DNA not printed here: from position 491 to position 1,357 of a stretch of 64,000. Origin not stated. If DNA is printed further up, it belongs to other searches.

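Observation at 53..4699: Plus-strand island with a caspase-like protease next to a tail-collar fibre protein and a lipoprotein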

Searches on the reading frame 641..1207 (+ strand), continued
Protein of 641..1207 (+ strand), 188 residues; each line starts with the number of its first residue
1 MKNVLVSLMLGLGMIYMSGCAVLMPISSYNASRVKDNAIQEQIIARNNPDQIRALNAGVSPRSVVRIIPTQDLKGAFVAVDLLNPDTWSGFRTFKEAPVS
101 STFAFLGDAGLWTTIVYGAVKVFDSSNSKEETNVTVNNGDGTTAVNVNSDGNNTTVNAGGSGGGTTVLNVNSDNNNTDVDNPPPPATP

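Call 84: predict_structure(alignment_id=A7)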
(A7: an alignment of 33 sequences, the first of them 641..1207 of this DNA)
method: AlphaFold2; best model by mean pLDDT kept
length: 188 residues; sequences in the alignment: 33
mean_pLDDT: 53.6   pTM: 0.22
mean pLDDT of the five models: 53.6, 48.9, 48.3, 45.6, 40.0
residues with pLDDT >= 90: 0; 70-90: 14; 50-70: 89; < 50: 85
segments of 3 or more residues with pLDDT < 50: 19-26, 63-67, 75-98, 127-143, 146-149, 157-164, 170-172, 180-188
pLDDT, mean of each block of 10 residues (from residue 1): 71 61 47 59 66 64 48 50 45 46 60 66 51 43 49 49 48 49 44
secondary structure, 60 per line:
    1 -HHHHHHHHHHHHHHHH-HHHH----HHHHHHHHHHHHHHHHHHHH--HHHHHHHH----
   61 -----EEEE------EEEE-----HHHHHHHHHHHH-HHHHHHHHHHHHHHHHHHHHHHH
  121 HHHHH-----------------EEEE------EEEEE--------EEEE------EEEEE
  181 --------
elements in order: H2-17 H19-22 H27-46 H49-56 E66-69 E76-79 H85-96 H98-125 E143-146 E153-157 E166-169 E176-180

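Call 95: search_protein_representatives(alignment_id=A7)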
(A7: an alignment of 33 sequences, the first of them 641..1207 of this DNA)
Query: 33 sequences, 149 profile positions. Proteins with E-value up to 0.001 (for the whole library): 416; up to 1e-10: 260; up to 1e-30: 51. The best 150 are listed.
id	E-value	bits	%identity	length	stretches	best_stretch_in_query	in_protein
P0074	1.3e-44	167.6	-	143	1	7-146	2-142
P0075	1.6e-44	167.3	-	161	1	1-147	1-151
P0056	1.7e-44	167.3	-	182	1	1-146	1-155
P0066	4.3e-44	166.0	-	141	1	1-144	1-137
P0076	1.1e-43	164.7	-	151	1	4-147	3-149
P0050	4.5e-43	162.7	-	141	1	1-144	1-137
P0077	1.1e-41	158.1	-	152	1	1-145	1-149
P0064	1.4e-41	157.8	-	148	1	1-145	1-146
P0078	9.5e-41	155.1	-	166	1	1-144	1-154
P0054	1.4e-40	154.6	-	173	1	1-147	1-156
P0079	4.6e-40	152.9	-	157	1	1-145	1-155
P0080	1.8e-39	150.9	-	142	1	1-139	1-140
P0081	1.2e-38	148.3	-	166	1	3-147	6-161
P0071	1.5e-38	148.0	-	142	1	1-141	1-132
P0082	2.0e-38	147.6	-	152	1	2-142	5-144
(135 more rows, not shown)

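Call 96: list_cluster_members(proteins=[P0060, P0064, P0018, P0033, P0028, P0001])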
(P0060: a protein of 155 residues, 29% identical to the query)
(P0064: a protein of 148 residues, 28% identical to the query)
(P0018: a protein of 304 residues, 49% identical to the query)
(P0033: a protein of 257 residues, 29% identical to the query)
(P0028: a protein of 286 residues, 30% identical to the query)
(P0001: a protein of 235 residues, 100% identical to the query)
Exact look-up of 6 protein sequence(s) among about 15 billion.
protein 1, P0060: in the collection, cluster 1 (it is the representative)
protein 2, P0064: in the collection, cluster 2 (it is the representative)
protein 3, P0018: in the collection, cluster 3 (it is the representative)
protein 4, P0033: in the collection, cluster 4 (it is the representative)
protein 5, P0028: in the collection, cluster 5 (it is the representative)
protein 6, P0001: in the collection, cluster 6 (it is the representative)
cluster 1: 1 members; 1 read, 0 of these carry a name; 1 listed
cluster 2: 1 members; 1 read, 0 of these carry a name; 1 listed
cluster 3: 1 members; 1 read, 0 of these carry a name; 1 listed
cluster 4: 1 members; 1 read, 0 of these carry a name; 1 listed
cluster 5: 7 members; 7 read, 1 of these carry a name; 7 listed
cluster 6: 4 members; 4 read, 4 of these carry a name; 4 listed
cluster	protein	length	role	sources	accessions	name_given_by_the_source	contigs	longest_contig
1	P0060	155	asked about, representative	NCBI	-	-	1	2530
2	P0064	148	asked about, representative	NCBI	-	-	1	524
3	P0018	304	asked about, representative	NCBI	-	-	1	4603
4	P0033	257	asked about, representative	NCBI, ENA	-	-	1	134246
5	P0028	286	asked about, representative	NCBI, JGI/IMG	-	hypothetical protein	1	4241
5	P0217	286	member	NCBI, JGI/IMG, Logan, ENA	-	-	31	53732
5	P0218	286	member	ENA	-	-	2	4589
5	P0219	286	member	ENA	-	-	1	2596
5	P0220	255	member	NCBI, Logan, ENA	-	-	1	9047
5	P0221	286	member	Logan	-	-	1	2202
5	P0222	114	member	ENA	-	-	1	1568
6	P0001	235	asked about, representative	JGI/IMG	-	hypothetical protein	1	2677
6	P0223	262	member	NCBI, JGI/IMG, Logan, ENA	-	hypothetical protein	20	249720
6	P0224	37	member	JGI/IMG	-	hypothetical protein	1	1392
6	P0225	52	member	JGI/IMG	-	hypothetical protein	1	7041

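Call 98: search_protein_families(library=pfam, alignment_id=A7, max_evalue=0.01)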
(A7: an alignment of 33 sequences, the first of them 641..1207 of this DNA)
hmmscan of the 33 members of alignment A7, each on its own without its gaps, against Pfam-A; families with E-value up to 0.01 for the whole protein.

A. member 1, window:641-1207:+ (188 aa): 0 families

B. families by the number of members that match (of 33 scanned): 0 families

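Call 99: search_solved_structures(query=A7, max_evalue=1)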
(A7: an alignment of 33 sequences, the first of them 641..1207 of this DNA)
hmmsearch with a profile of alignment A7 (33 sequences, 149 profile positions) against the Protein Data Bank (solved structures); distinct sequences matched with E-value up to 1: 2.
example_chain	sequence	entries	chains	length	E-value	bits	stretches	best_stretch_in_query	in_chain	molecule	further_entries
4a7p_A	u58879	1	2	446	0.041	16.7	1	40-100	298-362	UDP-GLUCOSE DEHYDROGENASE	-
5z6b_A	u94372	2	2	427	0.12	15.2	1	1-77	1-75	Putative ABC transporter substrate-binding protein YesO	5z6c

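Call 100: search_protein_families(library=phrogs, alignment_id=A7, max_evalue=0.01)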
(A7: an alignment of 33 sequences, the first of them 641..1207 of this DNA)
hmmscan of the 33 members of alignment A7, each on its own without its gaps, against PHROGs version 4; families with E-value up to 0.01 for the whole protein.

A. member 1, window:641-1207:+ (188 aa): 0 families

B. families by the number of members that match (of 33 scanned): 0 families

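Call 107: search_protein_families(library=phrogs, proteins=[L250:2033-2962:+, L250:3383-4423:+, L250:4460-5008:+, L250:7495-8301:+, L250:8944-9795:+, L250:10903-11883:+, L252:3022-4716:+, L252:5368-5940:+, L248:4544-5932:+, L253:4268-5440:-], max_evalue=0.00001)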
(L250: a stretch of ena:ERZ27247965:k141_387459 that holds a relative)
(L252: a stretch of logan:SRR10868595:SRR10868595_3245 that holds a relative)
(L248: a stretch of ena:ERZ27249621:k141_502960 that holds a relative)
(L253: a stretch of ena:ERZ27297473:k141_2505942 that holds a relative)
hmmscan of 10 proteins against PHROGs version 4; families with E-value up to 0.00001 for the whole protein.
L250:2033-2962:+ (309 aa): 0 families

L250:3383-4423:+ (346 aa): 2 families
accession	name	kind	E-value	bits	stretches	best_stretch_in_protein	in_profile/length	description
phrog_107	-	DNA, RNA and nucleotide metabolism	1.8e-35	124.1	1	2-345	120-406/542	exonuclease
phrog_32545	-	unknown function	8.5e-10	39.6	1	2-173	2-164/186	-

L250:4460-5008:+ (182 aa): 0 families

L250:7495-8301:+ (268 aa): 1 family
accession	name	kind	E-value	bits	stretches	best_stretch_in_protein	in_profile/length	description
phrog_547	-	other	6.5e-41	141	1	4-214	22-217/245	phosphoesterase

L250:8944-9795:+ (283 aa): 1 family
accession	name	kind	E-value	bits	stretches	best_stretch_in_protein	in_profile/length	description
phrog_351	-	transcription regulation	5.1e-45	155.4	1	13-276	477-728/928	RNA polymerase sigma factor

L250:10903-11883:+ (326 aa): 4 families
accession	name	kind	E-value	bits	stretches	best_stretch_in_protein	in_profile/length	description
phrog_168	-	DNA, RNA and nucleotide metabolism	2e-15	58.3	1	29-210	21-183/314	clamp loader of DNA polymerase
phrog_5846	-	DNA, RNA and nucleotide metabolism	3.4e-15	57.2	1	28-142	15-128/380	clamp loader of DNA polymerase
phrog_9172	-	unknown function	1.7e-06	28.1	1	42-285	98-344/509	-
phrog_11838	-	DNA, RNA and nucleotide metabolism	2.4e-06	28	1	28-208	16-183/420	clamp loader of DNA polymerase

L252:3022-4716:+ (564 aa): 3 families
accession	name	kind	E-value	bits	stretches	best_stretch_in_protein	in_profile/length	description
phrog_9902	-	unknown function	1e-32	114.4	2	106-157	20-74/210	-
phrog_559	-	DNA, RNA and nucleotide metabolism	3.4e-22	80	2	199-538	88-387/607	HNH endonuclease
phrog_681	-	DNA, RNA and nucleotide metabolism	2.9e-18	66.8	2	185-478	194-454/576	endonuclease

L252:5368-5940:+ (190 aa): 0 families

L248:4544-5932:+ (462 aa): 4 families
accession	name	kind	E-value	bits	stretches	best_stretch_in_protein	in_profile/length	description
phrog_16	-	DNA, RNA and nucleotide metabolism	1.7e-37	130.2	1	99-448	287-616/986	DNA helicase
phrog_62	-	DNA, RNA and nucleotide metabolism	1.8e-12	46.6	1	90-238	699-850/1881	DNA helicase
phrog_16259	-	DNA, RNA and nucleotide metabolism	2.6e-07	31.2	1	92-212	122-236/330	DNA helicase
phrog_9690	-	DNA, RNA and nucleotide metabolism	1.3e-06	28.7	0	385-457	220-300/306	DNA helicase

L253:4268-5440:- (390 aa): 0 families

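Call 108: search_dna_similar(query=L250:10903-11883:+, collection=phages, mode=protein, max_rows=8)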
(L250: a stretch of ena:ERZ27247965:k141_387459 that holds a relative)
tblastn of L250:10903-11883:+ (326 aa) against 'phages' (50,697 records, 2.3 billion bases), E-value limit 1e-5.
Records with a match: 30; places in all: 30; records where one place covers at least 80% of the query: 21.
Best place of each record, by identity: <60% 30.
By first word of the organism name: Bacteriophage 16; Acinetobacter 4; Rhizobium 3; Agrobacterium 3; Listeria 2; Wolbachia 1; Synechococcus 1.
By host as written in the record: - 20; Rhizogenic Agrobacterium biovar 1 ST15.13/095 3; Listeria monocytogenes 2; Wolbachia sp. wRi_AMD 1; Agrobacterium radiobacter PL17 1; Agrobacterium radiobacter PL13 1; Agrobacterium radiobacter M13 (synonym: Rhizobium radiobacter) 1; Synechococcus sp. WH 7803 1.
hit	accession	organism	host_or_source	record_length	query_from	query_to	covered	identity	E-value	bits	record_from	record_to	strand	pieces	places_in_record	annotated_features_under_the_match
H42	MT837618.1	Bacteriophage sp.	human fecal samples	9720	32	322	89%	27.1%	3e-11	70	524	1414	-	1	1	record has no annotation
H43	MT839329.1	Bacteriophage sp.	human fecal samples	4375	6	321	97%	23.4%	8e-6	53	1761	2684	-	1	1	record has no annotation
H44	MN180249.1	Wolbachia phage WO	Wolbachia sp. wRi_AMD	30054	28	322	90%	24.2%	5e-12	73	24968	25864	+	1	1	holliday junction DNA helicase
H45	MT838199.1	Bacteriophage sp.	human fecal samples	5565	32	321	89%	24.4%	9e-11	69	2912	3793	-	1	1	record has no annotation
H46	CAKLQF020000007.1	Acinetobacter phage MD-2021a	not known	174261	32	323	90%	24.2%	2e-7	59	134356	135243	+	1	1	ruvB: holliday junction ATP-dependent DNA helicase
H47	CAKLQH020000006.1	Acinetobacter phage MD-2021a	not known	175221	32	323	90%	24.2%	2e-7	59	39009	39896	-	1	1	ruvB: holliday junction ATP-dependent DNA helicase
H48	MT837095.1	Bacteriophage sp.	human fecal samples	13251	18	322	94%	23.0%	5e-7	57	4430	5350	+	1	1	record has no annotation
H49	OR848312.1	Listeria phage LM 4-14-1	Listeria monocytogenes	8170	32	325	90%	23.7%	5e-9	63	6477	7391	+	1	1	record has no annotation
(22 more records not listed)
